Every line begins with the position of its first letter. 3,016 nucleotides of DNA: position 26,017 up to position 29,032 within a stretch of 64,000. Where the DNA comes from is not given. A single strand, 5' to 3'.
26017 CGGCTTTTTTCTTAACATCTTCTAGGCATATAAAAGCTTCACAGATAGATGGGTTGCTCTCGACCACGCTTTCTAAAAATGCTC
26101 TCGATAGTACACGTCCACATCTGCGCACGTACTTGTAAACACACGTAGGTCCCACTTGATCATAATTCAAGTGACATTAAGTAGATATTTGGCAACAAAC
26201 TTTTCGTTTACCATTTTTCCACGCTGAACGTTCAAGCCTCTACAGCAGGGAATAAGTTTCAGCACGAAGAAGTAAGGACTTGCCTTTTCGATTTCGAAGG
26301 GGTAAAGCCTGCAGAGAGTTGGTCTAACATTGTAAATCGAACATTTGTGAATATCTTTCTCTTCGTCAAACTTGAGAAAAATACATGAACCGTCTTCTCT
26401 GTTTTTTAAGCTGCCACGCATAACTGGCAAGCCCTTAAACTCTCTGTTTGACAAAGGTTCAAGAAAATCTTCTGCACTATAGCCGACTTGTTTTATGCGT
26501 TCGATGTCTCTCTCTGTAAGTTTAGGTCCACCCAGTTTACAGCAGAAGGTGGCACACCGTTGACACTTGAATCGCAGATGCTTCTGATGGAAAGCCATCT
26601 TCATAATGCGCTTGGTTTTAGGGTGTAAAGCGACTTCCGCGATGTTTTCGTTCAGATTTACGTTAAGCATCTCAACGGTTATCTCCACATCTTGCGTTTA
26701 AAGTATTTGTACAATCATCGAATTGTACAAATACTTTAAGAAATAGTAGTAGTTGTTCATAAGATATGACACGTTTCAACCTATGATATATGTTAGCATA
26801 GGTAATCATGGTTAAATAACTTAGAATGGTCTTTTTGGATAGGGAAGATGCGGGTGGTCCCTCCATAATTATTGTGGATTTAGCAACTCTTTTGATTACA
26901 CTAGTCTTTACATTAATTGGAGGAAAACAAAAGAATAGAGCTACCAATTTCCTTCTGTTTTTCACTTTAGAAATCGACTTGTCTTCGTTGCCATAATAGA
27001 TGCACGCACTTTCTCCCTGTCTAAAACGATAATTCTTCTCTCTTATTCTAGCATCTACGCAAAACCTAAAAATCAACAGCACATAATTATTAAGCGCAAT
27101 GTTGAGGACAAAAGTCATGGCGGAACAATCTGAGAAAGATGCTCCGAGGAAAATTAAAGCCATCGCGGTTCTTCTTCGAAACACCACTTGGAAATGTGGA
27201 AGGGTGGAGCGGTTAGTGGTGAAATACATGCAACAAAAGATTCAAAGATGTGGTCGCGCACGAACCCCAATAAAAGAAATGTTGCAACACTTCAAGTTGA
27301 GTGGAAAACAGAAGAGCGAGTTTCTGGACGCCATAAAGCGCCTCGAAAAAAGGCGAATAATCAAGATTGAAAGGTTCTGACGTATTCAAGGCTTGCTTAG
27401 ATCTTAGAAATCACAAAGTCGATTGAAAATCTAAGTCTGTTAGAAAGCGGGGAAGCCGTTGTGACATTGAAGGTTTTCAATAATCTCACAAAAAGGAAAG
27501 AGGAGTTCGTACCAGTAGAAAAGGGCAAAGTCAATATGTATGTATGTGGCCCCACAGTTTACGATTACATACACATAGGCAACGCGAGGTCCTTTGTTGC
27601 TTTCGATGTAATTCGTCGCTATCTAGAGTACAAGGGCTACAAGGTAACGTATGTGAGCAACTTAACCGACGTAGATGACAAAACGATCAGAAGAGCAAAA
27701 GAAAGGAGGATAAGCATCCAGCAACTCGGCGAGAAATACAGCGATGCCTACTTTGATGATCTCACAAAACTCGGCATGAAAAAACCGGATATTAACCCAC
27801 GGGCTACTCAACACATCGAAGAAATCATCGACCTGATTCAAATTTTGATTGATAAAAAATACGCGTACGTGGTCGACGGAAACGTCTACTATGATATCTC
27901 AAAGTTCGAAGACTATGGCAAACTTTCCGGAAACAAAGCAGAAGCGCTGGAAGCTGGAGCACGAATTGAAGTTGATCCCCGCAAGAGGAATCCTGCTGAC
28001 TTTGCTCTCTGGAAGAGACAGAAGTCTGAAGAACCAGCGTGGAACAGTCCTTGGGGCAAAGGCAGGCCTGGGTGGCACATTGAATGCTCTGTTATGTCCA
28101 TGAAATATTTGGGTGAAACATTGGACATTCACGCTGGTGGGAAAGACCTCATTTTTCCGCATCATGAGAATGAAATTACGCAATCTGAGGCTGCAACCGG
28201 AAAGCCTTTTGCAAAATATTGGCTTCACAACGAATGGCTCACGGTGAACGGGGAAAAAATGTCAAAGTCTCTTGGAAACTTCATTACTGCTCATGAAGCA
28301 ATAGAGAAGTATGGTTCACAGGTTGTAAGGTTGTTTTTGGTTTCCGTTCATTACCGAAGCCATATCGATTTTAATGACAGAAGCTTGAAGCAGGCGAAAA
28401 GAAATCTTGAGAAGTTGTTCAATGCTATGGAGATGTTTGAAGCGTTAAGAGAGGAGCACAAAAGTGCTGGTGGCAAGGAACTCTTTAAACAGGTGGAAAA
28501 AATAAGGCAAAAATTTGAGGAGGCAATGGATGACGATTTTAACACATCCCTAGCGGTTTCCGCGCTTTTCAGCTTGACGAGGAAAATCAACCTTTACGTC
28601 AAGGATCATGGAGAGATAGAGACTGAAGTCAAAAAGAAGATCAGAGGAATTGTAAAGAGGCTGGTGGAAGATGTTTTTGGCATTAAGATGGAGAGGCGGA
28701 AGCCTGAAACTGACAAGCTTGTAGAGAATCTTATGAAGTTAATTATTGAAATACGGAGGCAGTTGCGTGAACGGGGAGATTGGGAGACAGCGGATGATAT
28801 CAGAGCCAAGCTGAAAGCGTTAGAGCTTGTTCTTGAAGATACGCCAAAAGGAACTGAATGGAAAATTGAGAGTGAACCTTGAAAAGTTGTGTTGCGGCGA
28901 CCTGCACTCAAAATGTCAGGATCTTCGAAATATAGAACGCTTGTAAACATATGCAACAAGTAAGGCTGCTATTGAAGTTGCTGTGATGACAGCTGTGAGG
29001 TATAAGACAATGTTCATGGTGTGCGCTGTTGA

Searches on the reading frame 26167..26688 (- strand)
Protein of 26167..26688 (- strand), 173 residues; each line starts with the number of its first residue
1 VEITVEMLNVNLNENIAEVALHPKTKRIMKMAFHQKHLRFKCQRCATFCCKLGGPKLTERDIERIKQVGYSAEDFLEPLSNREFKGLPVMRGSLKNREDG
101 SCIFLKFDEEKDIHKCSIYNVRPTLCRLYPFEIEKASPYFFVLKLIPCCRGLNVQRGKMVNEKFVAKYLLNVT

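Call 58: search_protein_families(library=pfam, proteins=[window:26167-26688:-], max_evalue=0.0001)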
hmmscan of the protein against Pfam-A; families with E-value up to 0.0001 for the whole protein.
window:26167-26688:- (173 aa): 1 family
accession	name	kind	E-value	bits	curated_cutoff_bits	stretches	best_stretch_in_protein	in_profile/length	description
PF03692.20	CxxCxxCC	-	7.1e-14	52.7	23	1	41-133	1-74/85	Putative zinc- or iron-chelating domain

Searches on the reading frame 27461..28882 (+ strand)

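Call 58: search_protein_families(library=pfam, proteins=[window:27461-28882:+], max_evalue=0.0001)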
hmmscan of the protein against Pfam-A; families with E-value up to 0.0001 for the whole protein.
window:27461-28882:+ (473 aa): 6 families
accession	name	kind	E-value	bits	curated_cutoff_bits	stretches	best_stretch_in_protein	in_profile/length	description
PF01406.26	tRNA-synt_1e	-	1.5e-136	455.2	27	1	16-313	2-300/301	tRNA synthetases class I (C) catalytic domain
PF09334.17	tRNA-synt_1g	-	5.9e-18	65.2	20.1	2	226-310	288-372/391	tRNA synthetases class I (M)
PF09190.17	DALR_2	-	1.2e-13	51.8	22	1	351-408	1-55/57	DALR domain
PF00133.28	tRNA-synt_1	-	2.4e-11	43.5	22.7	1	222-303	330-412/414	tRNA synthetases class I (I, L, M and V)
PF01921.24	tRNA-synt_1f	-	9.3e-10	38.4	27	1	214-324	228-340/360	tRNA synthetases class I (K)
PF23493.1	CysS_C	-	8.7e-05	23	23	0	431-467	14-50/51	Cysteinyl-tRNA ligase anticodon binding domain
